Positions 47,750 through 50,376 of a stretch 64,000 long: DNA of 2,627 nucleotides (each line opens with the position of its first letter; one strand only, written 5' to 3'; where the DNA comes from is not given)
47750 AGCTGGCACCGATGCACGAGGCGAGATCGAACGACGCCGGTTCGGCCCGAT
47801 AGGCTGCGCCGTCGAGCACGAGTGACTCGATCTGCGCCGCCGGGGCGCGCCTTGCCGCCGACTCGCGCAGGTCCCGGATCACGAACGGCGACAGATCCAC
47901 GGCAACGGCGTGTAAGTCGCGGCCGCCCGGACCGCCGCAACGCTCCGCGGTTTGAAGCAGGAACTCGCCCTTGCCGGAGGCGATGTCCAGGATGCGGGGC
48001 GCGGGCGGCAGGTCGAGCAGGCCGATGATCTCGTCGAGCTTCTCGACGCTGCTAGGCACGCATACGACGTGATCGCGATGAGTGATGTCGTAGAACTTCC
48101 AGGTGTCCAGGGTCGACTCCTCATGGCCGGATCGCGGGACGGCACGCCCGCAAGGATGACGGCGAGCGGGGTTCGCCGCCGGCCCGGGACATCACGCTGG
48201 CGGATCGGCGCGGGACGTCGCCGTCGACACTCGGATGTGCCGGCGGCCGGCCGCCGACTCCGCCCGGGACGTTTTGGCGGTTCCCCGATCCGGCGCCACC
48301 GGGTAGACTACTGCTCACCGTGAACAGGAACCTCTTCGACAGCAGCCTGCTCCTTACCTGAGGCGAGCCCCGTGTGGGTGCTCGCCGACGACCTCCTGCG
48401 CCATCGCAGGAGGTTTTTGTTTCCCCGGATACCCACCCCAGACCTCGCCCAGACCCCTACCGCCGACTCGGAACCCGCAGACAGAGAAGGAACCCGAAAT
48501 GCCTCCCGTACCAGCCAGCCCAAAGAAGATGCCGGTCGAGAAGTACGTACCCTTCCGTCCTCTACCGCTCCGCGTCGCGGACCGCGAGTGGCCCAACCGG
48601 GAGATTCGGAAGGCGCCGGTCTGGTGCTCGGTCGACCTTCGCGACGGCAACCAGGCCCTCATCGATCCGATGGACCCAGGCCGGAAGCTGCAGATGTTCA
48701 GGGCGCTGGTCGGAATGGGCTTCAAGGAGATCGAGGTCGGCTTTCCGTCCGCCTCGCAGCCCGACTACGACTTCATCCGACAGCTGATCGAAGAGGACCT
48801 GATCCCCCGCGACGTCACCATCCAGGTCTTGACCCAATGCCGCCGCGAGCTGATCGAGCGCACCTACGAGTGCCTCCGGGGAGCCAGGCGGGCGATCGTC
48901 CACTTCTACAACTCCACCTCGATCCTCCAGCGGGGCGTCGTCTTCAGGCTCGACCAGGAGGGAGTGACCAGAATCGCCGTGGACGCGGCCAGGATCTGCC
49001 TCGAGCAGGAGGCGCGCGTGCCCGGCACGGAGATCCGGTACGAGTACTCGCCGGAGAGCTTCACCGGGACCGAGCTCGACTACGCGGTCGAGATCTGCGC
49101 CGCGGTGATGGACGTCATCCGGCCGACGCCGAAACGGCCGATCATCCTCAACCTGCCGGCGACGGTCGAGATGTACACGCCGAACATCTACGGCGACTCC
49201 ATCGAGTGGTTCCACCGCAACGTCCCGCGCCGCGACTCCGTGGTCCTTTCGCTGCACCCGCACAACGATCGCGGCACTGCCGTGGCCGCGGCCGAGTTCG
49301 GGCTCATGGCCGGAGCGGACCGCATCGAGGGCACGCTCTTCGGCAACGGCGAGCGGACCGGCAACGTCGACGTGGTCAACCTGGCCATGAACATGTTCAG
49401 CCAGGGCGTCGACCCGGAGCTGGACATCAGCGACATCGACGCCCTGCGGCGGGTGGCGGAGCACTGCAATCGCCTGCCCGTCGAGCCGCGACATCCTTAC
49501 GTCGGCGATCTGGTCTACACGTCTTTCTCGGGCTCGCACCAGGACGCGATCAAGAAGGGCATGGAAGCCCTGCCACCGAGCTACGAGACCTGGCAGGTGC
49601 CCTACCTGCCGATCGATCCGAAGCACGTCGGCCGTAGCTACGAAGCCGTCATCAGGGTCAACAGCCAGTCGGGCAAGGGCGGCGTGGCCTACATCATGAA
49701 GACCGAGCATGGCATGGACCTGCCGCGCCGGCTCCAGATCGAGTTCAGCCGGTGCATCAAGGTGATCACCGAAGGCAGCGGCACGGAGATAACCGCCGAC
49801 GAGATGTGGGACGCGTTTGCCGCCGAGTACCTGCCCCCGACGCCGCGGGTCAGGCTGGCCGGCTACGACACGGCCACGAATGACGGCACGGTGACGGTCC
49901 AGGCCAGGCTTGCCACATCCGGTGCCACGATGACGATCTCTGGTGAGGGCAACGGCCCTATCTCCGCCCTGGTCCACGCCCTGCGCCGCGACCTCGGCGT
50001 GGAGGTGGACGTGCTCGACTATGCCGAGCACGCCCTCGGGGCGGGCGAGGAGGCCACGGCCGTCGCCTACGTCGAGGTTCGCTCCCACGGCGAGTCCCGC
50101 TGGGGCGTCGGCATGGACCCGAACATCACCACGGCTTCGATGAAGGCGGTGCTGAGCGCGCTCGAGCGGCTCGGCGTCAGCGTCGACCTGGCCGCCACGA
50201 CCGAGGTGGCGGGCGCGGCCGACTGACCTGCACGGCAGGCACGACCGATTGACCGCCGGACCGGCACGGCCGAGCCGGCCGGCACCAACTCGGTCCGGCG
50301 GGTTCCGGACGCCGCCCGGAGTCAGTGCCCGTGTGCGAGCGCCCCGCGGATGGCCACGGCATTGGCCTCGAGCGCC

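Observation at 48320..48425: Leucine-codon leader peptide plus intrinsic terminator upstream of leuA (transcription attenuator)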

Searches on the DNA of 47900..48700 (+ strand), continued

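Call 59: search_with_rna_model(model_id=R1, sources=[L084, L085, L086, L087, L088, L089, L090, L091, L092, L093, L094, L095, L096, L097, L098, L099, L100, L101, L102, L103, L104, L105, L106, L107, L108, L109, L110, L111, L112, L113, L114, L115, L116, L117, L118, L119, L120, L121, L122, L123, L124, L125, L126, L127, L128, L129, L130, L131, L132, L133, L134, L135, L136, L137, L138, L139, L140, L141, L142, L143, L144, L145, L146, L147, L148, L149, L150, L151, L152, L153, L154, L155, L156, L157, L158, L159, L160, L161, L162, L163], max_evalue=0.001)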
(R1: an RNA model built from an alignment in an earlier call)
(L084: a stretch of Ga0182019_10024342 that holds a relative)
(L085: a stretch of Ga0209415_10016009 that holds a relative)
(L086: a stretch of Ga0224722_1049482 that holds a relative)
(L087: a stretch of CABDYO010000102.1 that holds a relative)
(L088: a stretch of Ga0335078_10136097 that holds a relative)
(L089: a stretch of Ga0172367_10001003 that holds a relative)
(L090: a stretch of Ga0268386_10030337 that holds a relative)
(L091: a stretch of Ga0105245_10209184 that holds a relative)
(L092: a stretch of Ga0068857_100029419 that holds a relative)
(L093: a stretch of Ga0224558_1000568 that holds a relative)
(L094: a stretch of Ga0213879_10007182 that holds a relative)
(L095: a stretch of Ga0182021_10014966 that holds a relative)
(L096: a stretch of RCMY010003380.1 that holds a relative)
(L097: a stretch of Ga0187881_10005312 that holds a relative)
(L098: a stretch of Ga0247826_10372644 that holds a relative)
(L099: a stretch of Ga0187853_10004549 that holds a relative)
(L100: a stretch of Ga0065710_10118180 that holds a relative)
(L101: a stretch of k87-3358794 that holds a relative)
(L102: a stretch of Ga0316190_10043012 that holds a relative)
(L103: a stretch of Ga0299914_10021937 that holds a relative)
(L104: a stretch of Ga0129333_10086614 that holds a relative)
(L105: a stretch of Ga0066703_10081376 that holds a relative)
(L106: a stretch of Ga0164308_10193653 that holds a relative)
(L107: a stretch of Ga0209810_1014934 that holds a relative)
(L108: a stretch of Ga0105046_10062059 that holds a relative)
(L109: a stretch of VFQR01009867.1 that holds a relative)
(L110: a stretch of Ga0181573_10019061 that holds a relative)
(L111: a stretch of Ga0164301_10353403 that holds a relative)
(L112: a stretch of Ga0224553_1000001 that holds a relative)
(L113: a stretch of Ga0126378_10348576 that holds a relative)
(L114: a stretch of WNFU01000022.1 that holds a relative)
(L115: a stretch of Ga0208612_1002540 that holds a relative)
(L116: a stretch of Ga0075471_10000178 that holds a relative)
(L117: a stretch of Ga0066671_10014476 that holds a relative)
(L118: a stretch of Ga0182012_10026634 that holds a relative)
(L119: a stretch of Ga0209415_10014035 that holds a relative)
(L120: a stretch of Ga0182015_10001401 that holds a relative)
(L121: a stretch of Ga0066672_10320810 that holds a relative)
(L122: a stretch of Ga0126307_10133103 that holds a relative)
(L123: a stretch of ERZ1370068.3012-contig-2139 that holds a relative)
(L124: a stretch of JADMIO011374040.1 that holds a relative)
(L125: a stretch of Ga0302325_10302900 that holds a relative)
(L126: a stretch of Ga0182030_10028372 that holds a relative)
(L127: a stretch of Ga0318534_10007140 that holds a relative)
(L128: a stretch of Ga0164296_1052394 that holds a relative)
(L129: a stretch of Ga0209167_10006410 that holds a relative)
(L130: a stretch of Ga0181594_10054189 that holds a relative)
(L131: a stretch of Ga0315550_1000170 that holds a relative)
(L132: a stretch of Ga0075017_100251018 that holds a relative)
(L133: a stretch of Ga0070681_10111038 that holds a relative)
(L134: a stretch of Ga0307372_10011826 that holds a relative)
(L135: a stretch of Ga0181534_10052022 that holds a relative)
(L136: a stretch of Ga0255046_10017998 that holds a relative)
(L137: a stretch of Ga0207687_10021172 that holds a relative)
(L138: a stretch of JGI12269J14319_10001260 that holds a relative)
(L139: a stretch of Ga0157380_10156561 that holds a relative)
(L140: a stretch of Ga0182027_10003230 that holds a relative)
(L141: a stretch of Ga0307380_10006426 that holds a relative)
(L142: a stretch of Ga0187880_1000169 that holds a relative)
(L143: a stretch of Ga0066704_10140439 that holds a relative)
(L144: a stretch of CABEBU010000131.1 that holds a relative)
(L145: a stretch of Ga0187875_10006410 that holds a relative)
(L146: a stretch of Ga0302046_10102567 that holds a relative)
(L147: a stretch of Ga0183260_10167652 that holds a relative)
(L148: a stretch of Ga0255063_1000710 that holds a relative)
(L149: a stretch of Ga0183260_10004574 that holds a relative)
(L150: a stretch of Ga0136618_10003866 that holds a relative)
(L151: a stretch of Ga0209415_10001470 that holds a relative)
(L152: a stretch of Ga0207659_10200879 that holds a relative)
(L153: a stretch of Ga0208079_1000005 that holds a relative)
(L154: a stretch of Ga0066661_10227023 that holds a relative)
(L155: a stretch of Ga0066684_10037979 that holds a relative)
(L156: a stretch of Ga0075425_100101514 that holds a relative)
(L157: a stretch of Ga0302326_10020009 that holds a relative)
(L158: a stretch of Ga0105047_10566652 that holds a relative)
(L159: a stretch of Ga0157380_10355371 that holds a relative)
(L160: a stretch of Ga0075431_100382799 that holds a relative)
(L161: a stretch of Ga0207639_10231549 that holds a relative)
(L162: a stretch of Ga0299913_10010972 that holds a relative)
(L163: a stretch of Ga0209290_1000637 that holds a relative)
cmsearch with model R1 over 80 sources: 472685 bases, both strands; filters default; matches with E-value up to 0.001: 77.
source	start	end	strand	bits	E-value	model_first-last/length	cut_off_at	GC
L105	1662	1750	-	90.5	5e-17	1-88/88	no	0.64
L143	409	497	-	90.5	5e-17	1-88/88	no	0.64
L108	1978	2066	-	86.8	3.1e-16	1-88/88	no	0.64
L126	163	249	-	86.3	4e-16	1-88/88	no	0.62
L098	704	793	+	85.2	7.1e-16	1-88/88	no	0.66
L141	8154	8240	-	84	1.3e-15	1-88/88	no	0.69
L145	3076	3161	-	83.5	1.6e-15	1-88/88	no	0.62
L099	2457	2542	+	83.3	1.8e-15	1-88/88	no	0.63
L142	3724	3809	-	83.3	1.8e-15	1-88/88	no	0.64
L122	42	128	+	82.5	2.6e-15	1-88/88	no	0.72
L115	4357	4441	+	82.4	2.7e-15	1-88/88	no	0.62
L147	1470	1554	+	82.4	2.7e-15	1-88/88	no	0.62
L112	1779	1864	-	81.9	3.5e-15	1-88/88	no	0.64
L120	2079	2164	-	80.7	6.5e-15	1-88/88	no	0.65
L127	5281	5367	+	79.5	1.2e-14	1-88/88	no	0.62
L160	579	668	-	79.2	1.4e-14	1-88/88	no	0.66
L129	5456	5542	-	78.7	1.7e-14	1-88/88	no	0.63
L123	5476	5564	+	78.5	2e-14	1-88/88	no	0.6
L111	132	218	-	77.8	2.7e-14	1-88/88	no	0.63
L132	128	217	-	77.4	3.3e-14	1-88/88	no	0.61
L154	141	227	-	77.3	3.5e-14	1-88/88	no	0.64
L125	63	150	+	77.1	3.8e-14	1-88/88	no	0.65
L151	3670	3757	-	77.1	4e-14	1-88/88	no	0.66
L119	12699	12787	-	77.1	4e-14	1-88/88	no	0.64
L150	21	109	+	76.4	5.4e-14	1-88/88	no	0.69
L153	109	197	+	76.4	5.6e-14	1-88/88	no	0.61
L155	137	224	-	76.2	6.1e-14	1-88/88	no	0.58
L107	2042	2128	+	75.7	7.8e-14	1-88/88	no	0.68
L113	1441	1530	+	75.3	9.3e-14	1-88/88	no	0.62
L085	170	257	-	74.7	1.3e-13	1-88/88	no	0.68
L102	1180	1266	-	74.7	1.3e-13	1-88/88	no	0.64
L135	1772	1860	+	74.3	1.6e-13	1-88/88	no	0.61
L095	4942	5026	+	74.3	1.6e-13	1-88/88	no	0.67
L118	240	328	-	74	1.8e-13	1-88/88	no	0.61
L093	6504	6592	+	73.6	2.3e-13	1-88/88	no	0.64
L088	2908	2996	-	73.4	2.4e-13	1-88/88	no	0.69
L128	1124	1211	+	73.2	2.7e-13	1-88/88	no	0.61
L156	1451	1537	-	72.4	3.9e-13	1-88/88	no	0.6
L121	449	535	-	72.3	4.2e-13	1-88/88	no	0.67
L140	11317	11401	-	72.2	4.4e-13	1-88/88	no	0.6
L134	4365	4455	-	72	4.8e-13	1-88/88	no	0.68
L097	2639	2723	-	71.9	5.2e-13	1-88/88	no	0.62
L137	2365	2447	+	71.7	5.6e-13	1-88/88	no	0.61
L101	2448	2534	+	71.6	5.9e-13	1-88/88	no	0.74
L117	396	482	+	71.6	5.9e-13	1-88/88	no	0.67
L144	1832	1916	-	71.6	6.1e-13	1-88/88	no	0.62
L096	258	342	+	71.5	6.2e-13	1-88/88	no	0.69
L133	236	323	-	71.4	6.6e-13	1-88/88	no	0.62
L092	2907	2993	-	71.3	7.1e-13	1-88/88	no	0.6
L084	462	546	-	71.2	7.3e-13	1-88/88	no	0.61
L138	886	973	+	71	7.9e-13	1-88/88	no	0.66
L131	7093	7177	-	70.7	9.2e-13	1-88/88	no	0.66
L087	2168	2252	+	70.6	9.9e-13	1-88/88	no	0.62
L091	1343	1428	+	70.4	1.1e-12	1-88/88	no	0.67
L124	11566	11651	+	70.2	1.2e-12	1-88/88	no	0.65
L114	723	811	-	69.6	1.6e-12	1-88/88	no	0.62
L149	4682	4768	-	69.4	1.8e-12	1-88/88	no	0.77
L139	132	220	-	67.8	3.9e-12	1-88/88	no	0.61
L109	126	210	-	67.3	5e-12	1-88/88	no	0.72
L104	913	997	+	66.9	6.3e-12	1-88/88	no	0.62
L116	24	108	+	66.9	6.3e-12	1-88/88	no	0.62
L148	2986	3070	+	66.9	6.3e-12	1-88/88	no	0.62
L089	5107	5191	-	66.6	7e-12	1-88/88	no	0.68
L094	439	524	-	66.5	7.4e-12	1-88/88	no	0.65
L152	176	262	-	65.7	1.1e-11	1-88/88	no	0.62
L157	8744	8832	-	65.6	1.2e-11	1-88/88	no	0.64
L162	2631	2713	-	61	1.2e-10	1-88/88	no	0.66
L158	328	410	-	60.6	1.4e-10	1-88/88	no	0.72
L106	514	602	-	59.5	2.5e-10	1-88/88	no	0.69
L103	2687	2776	-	59.1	2.9e-10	1-88/88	no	0.66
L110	2353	2437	+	55.6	1.7e-09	1-88/88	no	0.69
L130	295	376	-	55.5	1.8e-09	1-88/88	no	0.68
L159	958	1043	-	52.5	8e-09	1-88/88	no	0.74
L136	2406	2474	+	47.5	9.7e-08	1-70/88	3'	0.67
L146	2266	2333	+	45.3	2.8e-07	1-65/88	3'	0.71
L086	1412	1473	+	37.5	1.4e-05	1-72/88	3'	0.61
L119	4629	4713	-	31.3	0.0003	1-88/88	no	0.61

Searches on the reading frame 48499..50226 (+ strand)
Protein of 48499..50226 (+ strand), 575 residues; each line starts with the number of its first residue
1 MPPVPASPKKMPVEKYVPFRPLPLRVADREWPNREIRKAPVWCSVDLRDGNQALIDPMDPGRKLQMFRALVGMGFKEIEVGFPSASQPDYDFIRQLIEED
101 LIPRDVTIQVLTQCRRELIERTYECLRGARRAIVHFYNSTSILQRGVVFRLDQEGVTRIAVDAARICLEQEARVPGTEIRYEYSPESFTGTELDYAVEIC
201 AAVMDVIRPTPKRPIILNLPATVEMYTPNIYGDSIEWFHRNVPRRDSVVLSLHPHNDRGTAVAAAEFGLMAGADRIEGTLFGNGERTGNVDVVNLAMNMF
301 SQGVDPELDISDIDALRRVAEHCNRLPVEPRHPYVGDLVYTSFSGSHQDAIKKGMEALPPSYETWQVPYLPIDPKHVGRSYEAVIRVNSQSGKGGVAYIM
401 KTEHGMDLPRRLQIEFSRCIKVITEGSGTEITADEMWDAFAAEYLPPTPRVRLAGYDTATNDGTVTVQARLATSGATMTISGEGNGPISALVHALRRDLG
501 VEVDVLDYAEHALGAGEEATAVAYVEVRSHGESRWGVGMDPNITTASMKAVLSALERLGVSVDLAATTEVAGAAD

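Call 5: search_protein_families(library=ncbifam, proteins=[window:48499-50226:+])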
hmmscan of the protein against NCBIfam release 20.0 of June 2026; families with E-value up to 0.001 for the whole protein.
window:48499-50226:+ (575 aa): 18 families
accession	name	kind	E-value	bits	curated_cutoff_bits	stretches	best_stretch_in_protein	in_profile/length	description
NF002991.1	PRK03739.1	subfamily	4.1e-261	867.5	455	1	13-557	2-550/550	2-isopropylmalate synthase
TIGR00970.1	leuA_yeast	equivalog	9.9e-247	820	697.4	1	12-557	1-561/564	2-isopropylmalate synthase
NF011420.0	PRK14847.1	equivalog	3.6e-139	463.3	604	1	11-335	4-328/333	2-isopropylmalate synthase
NF002086.0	PRK00915.1-3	equivalog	4e-56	190.6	532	1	47-561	14-504/516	2-isopropylmalate synthase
TIGR00973.1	leuA_bact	equivalog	1.8e-53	181.8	598.7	1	46-555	8-493/494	2-isopropylmalate synthase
NF042434.1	IPMS_Lepto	equivalog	6.4e-50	170.2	500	1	39-408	5-354/374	2-isopropylmalate synthase LeuA2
NF002087.0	PRK00915.1-4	equivalog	1.8e-49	168.7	729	1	46-563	13-507/516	2-isopropylmalate synthase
NF002088.0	PRK00915.1-5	equivalog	2.8e-47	161.4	697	1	46-561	10-501/514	2-isopropylmalate synthase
NF002084.0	PRK00915.1-1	equivalog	1.7e-44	152.2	748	1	46-558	11-499/523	2-isopropylmalate synthase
NF002085.0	PRK00915.1-2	subfamily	1.3e-39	136.3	517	1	46-558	20-499/504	2-isopropylmalate synthase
TIGR02090.1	LEU1_arch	subfamily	1.2e-33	116.8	484.75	1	46-435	7-358/363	isopropylmalate/citramalate/homocitrate synthases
NF041069.1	IPMS_Sufob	equivalog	6.9e-28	98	600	1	46-436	7-361/371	isopropylmalate synthase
TIGR00977.1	citramal_synth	equivalog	2e-26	92.4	450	2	249-408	200-348/526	citramalate synthase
TIGR02146.1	LysS_fung_arch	equivalog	8.4e-24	84.4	413.55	1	47-384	6-309/344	homocitrate synthase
TIGR02660.1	nifV_homocitr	equivalog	9.4e-24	84.4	462.9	1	244-401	182-327/365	homocitrate synthase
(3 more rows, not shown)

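Call 10: find_related_loci(query=window:48499-50226:+, collection=genome_contigs, flank=1500)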
Query window:48499-50226:+ (575 aa) in genome_contigs; peptide patterns used: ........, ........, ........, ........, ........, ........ (x = any residue, [..] = any of these).
599 stretches matched a pattern (row limit reached: there are more); 590 encode a relative of the query (tblastn E <= 1e-3); the best 80 are kept; 80 distinct loci.
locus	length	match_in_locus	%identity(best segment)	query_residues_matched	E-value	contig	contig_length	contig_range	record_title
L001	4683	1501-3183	93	1-562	0e+0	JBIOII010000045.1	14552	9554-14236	MAG: Candidatus Limnocylindrales bacterium isolate GcC5-39 k141_754132_length_14552_cov_42.4460, whole genome shotgun se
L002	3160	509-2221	90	1-571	0e+0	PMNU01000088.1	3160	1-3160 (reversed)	MAG: Chloroflexi bacterium isolate fen_1019 73.20110600_E2D.3_contig_2530, whole genome shotgun sequence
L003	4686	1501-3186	91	1-562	0e+0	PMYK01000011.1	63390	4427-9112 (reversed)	MAG: Chloroflexi bacterium isolate fen_1029 73.20110800_E2D.56_contig_3389, whole genome shotgun sequence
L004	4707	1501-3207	89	1-569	0e+0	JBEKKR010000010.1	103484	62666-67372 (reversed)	MAG: Candidatus Limnocylindrales bacterium isolate SPRUCE 351 SPRUCE_351_10, whole genome shotgun sequence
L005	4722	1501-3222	88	1-574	0e+0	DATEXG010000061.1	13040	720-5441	MAG TPA_asm: Candidatus Limnocylindrales bacterium isolate SMAG_U8413 k141_253905, whole genome shotgun sequence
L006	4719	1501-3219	87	1-575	0e+0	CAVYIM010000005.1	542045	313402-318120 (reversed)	MAG: uncultured Chloroflexia bacterium isolate MFD01476.bin.2.191 genome assembly, contig: contig_26653, whole genome sh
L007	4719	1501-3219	89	1-573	0e+0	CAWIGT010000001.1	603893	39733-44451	MAG: uncultured Chloroflexia bacterium isolate MFD05502.bin.2.33 genome assembly, contig: contig_18966, whole genome sho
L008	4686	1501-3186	88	1-562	0e+0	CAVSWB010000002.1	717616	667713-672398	MAG: uncultured Chloroflexia bacterium isolate MFD05705.bin.2.41 genome assembly, contig: contig_34414, whole genome sho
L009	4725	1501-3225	82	1-575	0e+0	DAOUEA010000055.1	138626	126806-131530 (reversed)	MAG TPA_asm: Chloroflexota bacterium isolate N3_141 k131_2049509, whole genome shotgun sequence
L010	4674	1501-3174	78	1-558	0e+0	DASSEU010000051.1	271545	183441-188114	MAG TPA_asm: Acidimicrobiales bacterium isolate SMAG_U986 k141_343455, whole genome shotgun sequence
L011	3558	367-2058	75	1-562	0e+0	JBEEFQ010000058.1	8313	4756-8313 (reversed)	MAG: Actinomycetota bacterium isolate BP_98 scaffold_1555801, whole genome shotgun sequence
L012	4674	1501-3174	72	1-558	0e+0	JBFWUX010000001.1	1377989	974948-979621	MAG: Dehalococcoidia bacterium isolate CA_2019_TPBF_80 NODE_16_length_1377989_cov_19.502386_TPBF, whole genome shotgun s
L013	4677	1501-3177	74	1-558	0e+0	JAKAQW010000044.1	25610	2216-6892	MAG: Actinomycetes bacterium isolate YF2.bin99 NODE_1658_length_25610_cov_3.851666, whole genome shotgun sequence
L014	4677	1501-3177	72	1-558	0e+0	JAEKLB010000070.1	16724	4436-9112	MAG: Acidobacteria bacterium isolate SM_70_13 SM_S39_scaffold_472, whole genome shotgun sequence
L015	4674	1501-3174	74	1-557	0e+0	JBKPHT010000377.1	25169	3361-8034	MAG: Actinomycetota bacterium isolate HAY_GB_MAG_00003 HAY_GB_000000039977, whole genome shotgun sequence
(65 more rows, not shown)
